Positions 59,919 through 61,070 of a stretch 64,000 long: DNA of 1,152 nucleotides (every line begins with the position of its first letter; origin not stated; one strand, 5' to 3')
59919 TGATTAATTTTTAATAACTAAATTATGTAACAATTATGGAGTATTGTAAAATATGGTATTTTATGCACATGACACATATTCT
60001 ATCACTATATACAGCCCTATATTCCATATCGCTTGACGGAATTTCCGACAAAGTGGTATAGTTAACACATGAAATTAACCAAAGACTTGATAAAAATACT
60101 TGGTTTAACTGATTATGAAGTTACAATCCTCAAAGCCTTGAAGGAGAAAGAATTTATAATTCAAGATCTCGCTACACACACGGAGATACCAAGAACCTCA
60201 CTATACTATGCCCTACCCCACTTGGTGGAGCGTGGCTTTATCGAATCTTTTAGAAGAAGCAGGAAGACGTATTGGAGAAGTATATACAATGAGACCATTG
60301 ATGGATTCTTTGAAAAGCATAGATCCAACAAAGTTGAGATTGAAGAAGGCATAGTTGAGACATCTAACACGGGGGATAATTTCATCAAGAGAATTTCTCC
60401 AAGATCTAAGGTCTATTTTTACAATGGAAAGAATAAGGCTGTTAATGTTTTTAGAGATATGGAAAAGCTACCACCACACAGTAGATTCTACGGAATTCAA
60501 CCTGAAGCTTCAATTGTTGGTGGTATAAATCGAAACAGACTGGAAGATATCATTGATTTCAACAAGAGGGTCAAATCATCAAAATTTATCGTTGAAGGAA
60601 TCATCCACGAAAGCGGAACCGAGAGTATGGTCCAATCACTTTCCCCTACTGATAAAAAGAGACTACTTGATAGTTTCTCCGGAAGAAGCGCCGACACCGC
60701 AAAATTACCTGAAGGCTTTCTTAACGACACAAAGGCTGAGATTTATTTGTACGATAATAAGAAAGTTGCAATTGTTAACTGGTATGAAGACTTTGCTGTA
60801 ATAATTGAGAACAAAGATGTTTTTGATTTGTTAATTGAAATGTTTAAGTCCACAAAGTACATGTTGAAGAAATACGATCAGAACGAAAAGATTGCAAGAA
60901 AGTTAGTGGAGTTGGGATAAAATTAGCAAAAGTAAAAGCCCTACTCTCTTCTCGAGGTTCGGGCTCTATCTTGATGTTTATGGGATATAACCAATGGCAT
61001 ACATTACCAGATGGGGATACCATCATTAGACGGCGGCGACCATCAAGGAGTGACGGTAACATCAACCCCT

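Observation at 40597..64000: Iterated array of divergently paired LivK-like SBP and TrmB-family regulator genes (at least 10 SBPs and 8 regulators in 23 kb)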

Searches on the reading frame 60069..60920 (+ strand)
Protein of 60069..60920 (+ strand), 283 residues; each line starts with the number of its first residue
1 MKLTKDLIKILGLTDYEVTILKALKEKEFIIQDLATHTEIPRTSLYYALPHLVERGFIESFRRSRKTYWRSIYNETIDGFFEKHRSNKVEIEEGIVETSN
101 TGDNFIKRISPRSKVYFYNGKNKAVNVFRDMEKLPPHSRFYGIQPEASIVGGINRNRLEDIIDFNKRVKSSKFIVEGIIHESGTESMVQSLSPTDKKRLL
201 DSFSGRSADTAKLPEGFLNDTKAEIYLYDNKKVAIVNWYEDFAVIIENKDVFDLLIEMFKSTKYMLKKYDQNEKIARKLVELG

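Call 5: search_protein_families(library=pfam, proteins=[window:60069-60920:+], max_evalue=0.01)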
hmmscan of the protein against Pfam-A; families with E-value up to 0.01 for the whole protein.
window:60069-60920:+ (283 aa): 2 families
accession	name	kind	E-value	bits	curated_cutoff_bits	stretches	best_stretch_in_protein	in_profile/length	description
PF01978.25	TrmB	-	1.1e-08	35.2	25.6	1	9-68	2-62/68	Sugar-specific transcriptional regulator TrmB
PF09339.16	HTH_IclR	-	0.00032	20.9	22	1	19-59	7-49/52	IclR helix-turn-helix domain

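Call 12: search_protein_families(library=ncbifam, proteins=[window:60069-60920:+], max_evalue=0.1)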
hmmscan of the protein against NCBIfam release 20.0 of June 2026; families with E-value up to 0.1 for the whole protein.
window:60069-60920:+ (283 aa): 7 families
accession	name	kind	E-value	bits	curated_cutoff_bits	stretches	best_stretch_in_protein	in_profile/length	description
NF040939.2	trans_reg_lrs14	equivalog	0.00014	21.9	90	1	7-74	13-82/103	Lrs14 family HTH-type transcriptional regulator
NF053606.1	Sta1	subfamily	0.00015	21.8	80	1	9-73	14-79/100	Sta1 family transcriptional regulator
NF033788.1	HTH_metalloreg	subfamily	0.0007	19.4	55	1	18-70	14-67/77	metalloregulator ArsR/SmtB family transcription factor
NF041178.1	TQO_small_DoxA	equivalog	0.024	14.2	300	1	229-269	108-149/165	thiosulfate:quinone oxidoreductase small subunit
NF047392.1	TransRegTrmBHalo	equivalog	0.025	13.6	500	1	7-66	12-71/349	HTH-type sugar sensing transcriptional regulator TrmB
TIGR04176.1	MarR_EPS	equivalog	0.035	14.2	88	1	15-85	4-76/105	MarR family EPS-associated transcriptional regulator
TIGR01884.1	cas_HTH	subfamily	0.043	13.2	60.2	1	11-67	138-196/202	CRISPR-associated CARF protein Csa3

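Call 13: find_homologous_proteins(query=window:60069-60920:+)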
Query window:60069-60920:+ (283 aa): 87 proteins with E <= 0.001 among 827 candidates.
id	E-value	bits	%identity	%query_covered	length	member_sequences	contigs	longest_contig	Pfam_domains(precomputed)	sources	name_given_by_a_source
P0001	6.2e-181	618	100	100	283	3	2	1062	PF01978.26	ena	-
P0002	5.2e-154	530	86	100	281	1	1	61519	PF01978.26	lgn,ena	-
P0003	1.6e-153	528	85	100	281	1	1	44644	PF01978.26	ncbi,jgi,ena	jgi:predicted transcriptional regulator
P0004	3.2e-148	511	83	100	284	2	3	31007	PF01978.26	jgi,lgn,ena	-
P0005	4.4e-146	504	82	100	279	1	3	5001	PF01978.26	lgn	-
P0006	2.8e-141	488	79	100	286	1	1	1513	PF01978.26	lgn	-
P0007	1.6e-130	452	73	100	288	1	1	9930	PF01978.26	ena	-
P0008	2.5e-130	452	73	100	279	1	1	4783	PF01978.26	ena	-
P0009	1.0e-128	447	72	100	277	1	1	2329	PF01978.26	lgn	-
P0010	1.1e-123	430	71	100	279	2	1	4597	PF01978.26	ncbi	ncbi:MAG: helix-turn-helix domain-containing protein [bacterium]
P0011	5.9e-120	418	67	100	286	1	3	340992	PF01978.26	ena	-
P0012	3.0e-119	416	70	98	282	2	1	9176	PF01978.26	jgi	-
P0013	1.7e-117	410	67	98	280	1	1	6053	PF01978.26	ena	-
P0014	3.2e-115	402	65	100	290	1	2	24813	PF01978.26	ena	-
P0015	1.3e-113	397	66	100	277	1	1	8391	PF01978.26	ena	-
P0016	7.3e-99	349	60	100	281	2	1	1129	PF01978.26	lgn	-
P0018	8.8e-87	309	55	100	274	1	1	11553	PF01978.26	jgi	jgi:sugar-specific transcriptional regulator TrmB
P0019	5.4e-86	306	54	100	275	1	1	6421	PF01978.26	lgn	-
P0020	7.2e-86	306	55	100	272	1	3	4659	PF01978.26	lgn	-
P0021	9.7e-86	306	53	100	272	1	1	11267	PF01978.26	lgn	-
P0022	1.2e-85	305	55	100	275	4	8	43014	PF01978.26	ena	-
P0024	5.4e-83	297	54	100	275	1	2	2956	PF01978.26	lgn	-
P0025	1.2e-82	296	54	100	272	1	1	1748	PF01978.26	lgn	-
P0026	2.1e-82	295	53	96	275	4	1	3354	PF01978.26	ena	-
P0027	4.0e-81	291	55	100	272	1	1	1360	PF01978.26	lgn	-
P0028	7.1e-79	283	50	100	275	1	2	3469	PF01978.26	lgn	-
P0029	3.9e-78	281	52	97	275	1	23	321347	PF01978.26,PF09339.17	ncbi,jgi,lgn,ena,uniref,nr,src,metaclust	ncbi:MAG: hypothetical protein A3C79_01420 [Candidatus Taylorbacteria bacterium RIFCSPHIGHO2_02_FULL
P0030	5.7e-77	277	50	99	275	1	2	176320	PF01978.26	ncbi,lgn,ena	-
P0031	3.0e-76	275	52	100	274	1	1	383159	PF01978.26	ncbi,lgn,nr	ncbi:MAG: hypothetical protein K9M11_00090 [Candidatus Pacebacteria bacterium]|nr:hypothetical prote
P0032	3.8e-76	274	50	100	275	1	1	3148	PF01978.26,PF09339.17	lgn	-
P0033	5.4e-75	270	48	99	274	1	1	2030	PF01978.26,PF12802.14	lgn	-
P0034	2.3e-73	265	48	100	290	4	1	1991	PF01978.26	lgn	-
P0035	8.4e-73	263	52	99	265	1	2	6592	PF01978.26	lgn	-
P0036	6.0e-72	260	49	99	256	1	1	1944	PF01978.26,PF12802.14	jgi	jgi:DNA-binding Lrp family transcriptional regulator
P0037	1.2e-71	259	49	99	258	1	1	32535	PF01978.26,PF09339.17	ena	-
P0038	7.0e-71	257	49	100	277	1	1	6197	PF01978.26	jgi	jgi:predicted transcriptional regulator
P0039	7.6e-71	257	51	89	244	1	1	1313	PF01978.26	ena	-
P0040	1.9e-70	256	45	100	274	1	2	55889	PF01978.26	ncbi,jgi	ncbi:MAG: hypothetical protein RLZZ517_503 [Candidatus Parcubacteria bacterium]|jgi:predicted transc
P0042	1.2e-69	253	50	89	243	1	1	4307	PF01978.26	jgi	jgi:predicted transcriptional regulator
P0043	3.7e-69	251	46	100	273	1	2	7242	PF01978.26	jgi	jgi:sugar-specific transcriptional regulator TrmB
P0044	1.2e-68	250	45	100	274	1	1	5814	PF01978.26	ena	-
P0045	1.4e-67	246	48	100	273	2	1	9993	PF01978.26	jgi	jgi:predicted transcriptional regulator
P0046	1.9e-67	246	47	100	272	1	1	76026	PF01978.26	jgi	-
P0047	5.0e-66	241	46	100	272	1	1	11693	PF01978.26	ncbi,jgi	jgi:hypothetical protein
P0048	7.7e-66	240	47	98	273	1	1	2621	PF01978.26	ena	-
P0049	1.1e-65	240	45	97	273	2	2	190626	PF01978.26,PF09339.17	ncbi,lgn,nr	ncbi:MAG: winged helix-turn-helix transcriptional regulator [Candidatus Taylorbacteria bacterium]|nr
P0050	7.2e-65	237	43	100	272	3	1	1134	PF01978.26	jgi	-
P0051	4.5e-64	235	47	100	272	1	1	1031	PF01978.26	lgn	-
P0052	8.0e-64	234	44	99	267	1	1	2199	PF12840.14,PF01978.26,PF09339.17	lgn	-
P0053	1.3e-63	233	47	100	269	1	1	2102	PF01978.26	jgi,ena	-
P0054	1.4e-63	233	44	100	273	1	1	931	PF01978.26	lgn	-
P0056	1.1e-62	230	45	99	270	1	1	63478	PF01978.26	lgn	-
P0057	2.7e-61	226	43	97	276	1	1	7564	PF01978.26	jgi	jgi:DNA-binding Lrp family transcriptional regulator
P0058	1.4e-60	223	45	97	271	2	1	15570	PF01978.26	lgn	-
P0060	7.4e-60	221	45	100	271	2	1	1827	PF01978.26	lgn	-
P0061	9.4e-60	220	44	97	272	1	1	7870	PF01978.26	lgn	-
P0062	1.9e-59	219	43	99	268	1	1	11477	PF01978.26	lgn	-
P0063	2.5e-59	219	41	97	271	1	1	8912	PF01978.26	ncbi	-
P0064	2.2e-58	216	42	97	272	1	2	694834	PF01978.26,PF09339.17,PF12802.14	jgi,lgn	jgi:predicted transcriptional regulator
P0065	4.9e-58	215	45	100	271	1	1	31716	PF01978.26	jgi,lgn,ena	-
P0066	4.0e-57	212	44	100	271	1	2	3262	PF01978.26,PF03965.23,PF09339.17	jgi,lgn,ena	jgi:predicted transcriptional regulator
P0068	6.5e-57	211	45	97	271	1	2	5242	PF01978.26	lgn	-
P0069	3.4e-56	209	43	100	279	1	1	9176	PF01978.26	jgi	-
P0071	6.9e-55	205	43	100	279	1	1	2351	PF01978.26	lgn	-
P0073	7.5e-54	201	42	100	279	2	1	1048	PF01978.26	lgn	-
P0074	7.8e-54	201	40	100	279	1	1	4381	PF01978.26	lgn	-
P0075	1.1e-53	201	40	100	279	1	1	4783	PF01978.26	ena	-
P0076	4.3e-53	199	39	100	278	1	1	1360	PF01978.26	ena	-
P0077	1.4e-52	197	40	100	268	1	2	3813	PF01978.26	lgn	-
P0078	1.2e-51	194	40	100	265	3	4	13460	PF01978.26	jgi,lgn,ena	-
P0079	2.2e-51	193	43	100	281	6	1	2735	PF01978.26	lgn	-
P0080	4.4e-51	192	41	89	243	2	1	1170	PF01978.26,PF09339.17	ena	-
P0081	6.8e-51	191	41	100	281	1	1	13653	PF01978.26,PF09339.17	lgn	-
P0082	5.2e-50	189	40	100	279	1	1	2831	PF01978.26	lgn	-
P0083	6.9e-49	185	40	100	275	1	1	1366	PF01978.26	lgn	-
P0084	1.0e-44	171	37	98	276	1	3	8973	PF01978.26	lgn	-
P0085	3.4e-40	156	36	100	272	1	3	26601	PF01978.26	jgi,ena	jgi:sugar-specific transcriptional regulator TrmB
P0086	3.2e-36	143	35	99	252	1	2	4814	PF01978.26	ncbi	-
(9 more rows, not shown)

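Call 14: find_encoding_contigs(protein=P0029, flank=10000, max_places=3)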
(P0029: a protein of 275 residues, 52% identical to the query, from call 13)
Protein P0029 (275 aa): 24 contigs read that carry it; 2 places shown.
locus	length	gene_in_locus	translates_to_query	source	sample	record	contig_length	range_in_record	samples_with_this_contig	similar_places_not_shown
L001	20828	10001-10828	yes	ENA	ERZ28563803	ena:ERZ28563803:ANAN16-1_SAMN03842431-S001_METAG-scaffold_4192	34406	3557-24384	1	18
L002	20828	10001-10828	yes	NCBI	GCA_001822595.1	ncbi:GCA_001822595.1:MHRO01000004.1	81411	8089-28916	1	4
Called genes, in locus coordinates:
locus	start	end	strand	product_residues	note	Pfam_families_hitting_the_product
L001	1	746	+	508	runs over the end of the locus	PF25989:YknX_C (faint)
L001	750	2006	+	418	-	PF12704:MacB_PCD, PF02687:FtsX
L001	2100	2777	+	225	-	PF02463:SMC_N (faint), PF00005:ABC_tran, PF13304:AAA_21 (faint)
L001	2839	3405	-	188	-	PF00717:Peptidase_S24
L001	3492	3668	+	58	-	-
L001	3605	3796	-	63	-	-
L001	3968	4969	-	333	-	-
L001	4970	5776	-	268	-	PF02463:SMC_N (faint), PF00005:ABC_tran, PF13304:AAA_21 (faint)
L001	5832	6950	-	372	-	PF13433:Peripla_BP_5, PF13458:Peripla_BP_6, PF01094:ANF_receptor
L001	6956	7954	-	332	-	PF13458:Peripla_BP_6, PF01094:ANF_receptor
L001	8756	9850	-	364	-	PF13458:Peripla_BP_6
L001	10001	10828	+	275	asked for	PF01978:TrmB (weak), PF09339:HTH_IclR (weak)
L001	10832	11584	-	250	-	PF13476:AAA_23 (weak), PF02463:SMC_N (faint), PF00005:ABC_tran, PF13175:AAA_15 (faint), PF13304:AAA_21 (faint), PF12399:BCA_ABC_TP_C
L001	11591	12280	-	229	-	PF08843:AbiEii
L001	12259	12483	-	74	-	PF21956:DUF6922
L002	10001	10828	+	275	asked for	PF01978:TrmB (weak), PF09339:HTH_IclR (weak)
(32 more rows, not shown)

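Call 15: find_encoding_contigs(protein=P0011, flank=10000, max_places=2)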
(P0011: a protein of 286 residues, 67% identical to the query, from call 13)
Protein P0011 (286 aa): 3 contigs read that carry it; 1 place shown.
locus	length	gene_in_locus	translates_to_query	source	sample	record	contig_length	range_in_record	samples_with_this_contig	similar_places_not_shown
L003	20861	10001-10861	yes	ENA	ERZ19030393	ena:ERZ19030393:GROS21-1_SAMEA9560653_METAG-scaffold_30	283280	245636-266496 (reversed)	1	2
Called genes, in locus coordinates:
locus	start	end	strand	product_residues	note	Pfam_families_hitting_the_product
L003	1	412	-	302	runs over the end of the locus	PF00022:Actin, PF06723:MreB_Mbl, PF25216:Volactin (weak), PF00012:HSP70, PF14450:FtsA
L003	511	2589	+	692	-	PF17764:PriA_3primeBD (weak)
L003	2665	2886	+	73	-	-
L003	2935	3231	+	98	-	-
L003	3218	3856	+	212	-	PF01327:Pep_deformylase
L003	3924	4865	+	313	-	PF00551:Formyl_trans_N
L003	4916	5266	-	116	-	PF02482:Ribosomal_S30AE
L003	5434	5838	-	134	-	-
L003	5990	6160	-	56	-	-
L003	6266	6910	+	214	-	PF00881:Nitroreductase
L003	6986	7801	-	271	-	PF02653:BPD_transp_2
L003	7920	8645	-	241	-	PF02463:SMC_N (faint), PF09818:ABC_ATPase (faint), PF00005:ABC_tran, PF13304:AAA_21 (weak)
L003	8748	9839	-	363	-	PF13458:Peripla_BP_6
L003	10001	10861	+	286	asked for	PF01978:TrmB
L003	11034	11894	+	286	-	PF04383:KilA-N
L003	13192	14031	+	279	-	PF01978:TrmB (weak)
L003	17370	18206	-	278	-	PF01978:TrmB (weak)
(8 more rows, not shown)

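Call 23: predict_structure(alignment_id=A1)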
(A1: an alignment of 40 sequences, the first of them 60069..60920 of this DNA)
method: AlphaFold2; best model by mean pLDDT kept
length: 283 residues; sequences in the alignment: 40
mean_pLDDT: 88.3   pTM: 0.65
mean pLDDT of the five models: 88.3, 88.0, 87.3, 87.2, 85.9
residues with pLDDT >= 90: 208; 70-90: 42; 50-70: 16; < 50: 17
segments of 3 or more residues with pLDDT < 50: 85-101
pLDDT, mean of each block of 10 residues (from residue 1): 71 88 93 96 94 90 94 62 47 45 82 94 94 97 96 94 97 96 89 95 93 91 97 97 97 98 94 91 84
secondary structure, 60 per line:
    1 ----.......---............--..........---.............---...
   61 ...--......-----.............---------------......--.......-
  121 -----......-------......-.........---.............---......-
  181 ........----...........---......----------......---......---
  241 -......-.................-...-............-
elements in order: H5-11 H15-26 H31-38 H42-54 E58-63 E66-71 H77-89 E105-110 E113-119 H126-131 E139-144 H146-154 H158-170 E174-179 H181-188 H193-203 E207-212 E223-228 E232-237 E242-247 H249-265 E267-269 H271-282

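Call 25: fold_search(model_id=the predicted structure, library=pdb)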
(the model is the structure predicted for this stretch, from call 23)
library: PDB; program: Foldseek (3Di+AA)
matches with E <= 10: 1521; with E <= 0.001: 19
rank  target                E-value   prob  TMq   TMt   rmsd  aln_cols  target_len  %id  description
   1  5bpd_C                3.1e-10  1.00  0.33  0.35  20.1       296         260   17  Structure of TrmBL2, an archaeal chromatin protein, shows a novel mode of DNA binding. (released 2015-09-02)
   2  5bpd_B                1.5e-09  1.00  0.34  0.36  25.3       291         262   14  Structure of TrmBL2, an archaeal chromatin protein, shows a novel mode of DNA binding. (released 2015-09-02)
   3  5bpd_D                1.9e-09  1.00  0.33  0.35  20.2       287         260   16  Structure of TrmBL2, an archaeal chromatin protein, shows a novel mode of DNA binding. (released 2015-09-02)
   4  5bpi_D                4.9e-09  1.00  0.34  0.37  20.4       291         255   16  Structure of TrmBL2, an archaeal chromatin protein, shows a novel mode of DNA binding. (released 2015-09-02)
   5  5bqt_A                6.6e-09  1.00  0.34  0.36  25.2       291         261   14  Structure of TrmBL2, an archaeal chromatin protein, shows a novel mode of DNA binding. (released 2015-09-02)
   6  5box_A                9.4e-09  1.00  0.32  0.34  24.7       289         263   15  Structure of TrmBL2, an archaeal chromatin protein, shows a novel mode of DNA binding. (released 2015-09-02)
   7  5bqt_B                1.2e-08  1.00  0.33  0.36  24.3       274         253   16  Structure of TrmBL2, an archaeal chromatin protein, shows a novel mode of DNA binding. (released 2015-09-02)
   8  5bpi_C                1.3e-08  1.00  0.33  0.36  20.2       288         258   16  Structure of TrmBL2, an archaeal chromatin protein, shows a novel mode of DNA binding. (released 2015-09-02)
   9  4omz_C                1.5e-04  1.00  0.23  0.60   6.3        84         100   18  Crystal Structure of NolR from Sinorhizobium fredii (released 2014-04-16)
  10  2kko_MODEL_1_A        2.1e-04  1.00  0.23  0.57   6.9        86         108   22  Solution NMR structure of the homodimeric winged helix-turn-helix DNA-binding domain (fragment 1-100) Mb0332 f (released 2009-08-11)
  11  4omz_A                3.2e-04  1.00  0.23  0.61   7.7        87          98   17  Crystal Structure of NolR from Sinorhizobium fredii (released 2014-04-16)
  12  4k2e_B                5.5e-04  1.00  0.23  0.64   5.6        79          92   16  HlyU from Vibrio cholerae N16961 (released 2014-04-30)
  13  7ux8_A                5.5e-04  0.93  0.18  0.14  18.4       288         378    9  Crystal structure of MfnG, an L- and D-tyrosine O-methyltransferase from the marformycin biosynthesis pathway of Strep (released 2022-09-28)
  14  4ooi_B                6.1e-04  1.00  0.23  0.62   5.6        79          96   16  Reduced HlyU from Vibrio cholerae N16961 (released 2014-12-31)
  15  3jth_B                6.9e-04  1.00  0.23  0.65   6.5        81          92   15  Crystal structure of a transcriptional regulator HlyU from Vibrio vulnificus CMCP6 (released 2010-03-16)
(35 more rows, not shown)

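Call 28: find_related_loci(query=A1, collection=genome_contigs, flank=10000)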
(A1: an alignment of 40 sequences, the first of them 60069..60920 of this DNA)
Query A1 (283 aa) in genome_contigs; peptide patterns used: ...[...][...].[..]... (x = any residue, [..] = any of these).
18 stretches matched a pattern; 12 encode a relative of the query (tblastn E <= 1e-3); 12 distinct loci.
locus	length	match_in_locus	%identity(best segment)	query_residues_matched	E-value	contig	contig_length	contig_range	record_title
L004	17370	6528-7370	85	1-283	2e-163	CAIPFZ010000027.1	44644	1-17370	uncultured bacterium isolate Loclat_bin-19408 genome assembly, contig: bin-19408:27/77, whole genome shotgun sequence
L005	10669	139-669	81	107-283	4e-97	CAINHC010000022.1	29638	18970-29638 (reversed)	uncultured bacterium isolate AM-lipid-01-D7_bin-0575 genome assembly, contig: bin-0575:22/52, whole genome shotgun seque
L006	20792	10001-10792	52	10-283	5e-86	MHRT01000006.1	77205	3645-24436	MAG: Candidatus Taylorbacteria bacterium RIFCSPHIGHO2_12_FULL_45_16 rifcsphigho2_12_scaffold_237, whole genome shotgun s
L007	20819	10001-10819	52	1-283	4e-86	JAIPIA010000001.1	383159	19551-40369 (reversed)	MAG: Candidatus Paceibacterota bacterium isolate Tobar12.5m-G42 Tobar12-5m-C10, whole genome shotgun sequence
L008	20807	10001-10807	50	1-279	7e-81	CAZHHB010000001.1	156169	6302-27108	MAG TPA_asm: uncultured Candidatus Saccharibacteria bacterium isolate ERP113451_co1_453 genome assembly, contig: NODE_31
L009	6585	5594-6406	48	1-282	2e-78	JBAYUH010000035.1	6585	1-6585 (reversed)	MAG: Candidatus Magasanikiibacteriota bacterium isolate SO_2016_LW3_30 scaffold18605_LW162_2016, whole genome shotgun se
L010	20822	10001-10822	45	1-283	9e-78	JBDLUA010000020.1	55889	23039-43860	MAG: Candidatus Parcubacteria bacterium isolate lewisrun_2019_sw_WHONDRS-S19S_0014_B_bin.73 scaffold_1123649, whole geno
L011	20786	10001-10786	45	10-283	7e-74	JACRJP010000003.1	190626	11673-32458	MAG: Candidatus Taylorbacteria bacterium isolate NC_groundwater_1832_Pr3_B-0.1um_40_24 SR-2_scaffold_141_1837069, whole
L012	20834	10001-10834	53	1-282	2e-91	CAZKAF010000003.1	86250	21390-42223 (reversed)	MAG TPA_asm: uncultured Candidatus Saccharibacteria bacterium isolate SRP344714_co1_229 genome assembly, contig: NODE_62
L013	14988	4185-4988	41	5-282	8e-64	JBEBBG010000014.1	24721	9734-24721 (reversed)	MAG: Candidatus Parcubacteria bacterium isolate arikareeriver_2019_sw_WHONDRS-S19S_0023_B_bin.8 scaffold_366813, whole g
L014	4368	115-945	42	1-282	7e-60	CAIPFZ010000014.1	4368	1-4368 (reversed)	uncultured bacterium isolate Loclat_bin-19408 genome assembly, contig: bin-19408:14/77, whole genome shotgun sequence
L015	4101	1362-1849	56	1-282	5e-24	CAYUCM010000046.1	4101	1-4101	MAG TPA_asm: uncultured Candidatus Saccharibacteria bacterium isolate SRP286056_co1_704 genome assembly, contig: NODE_33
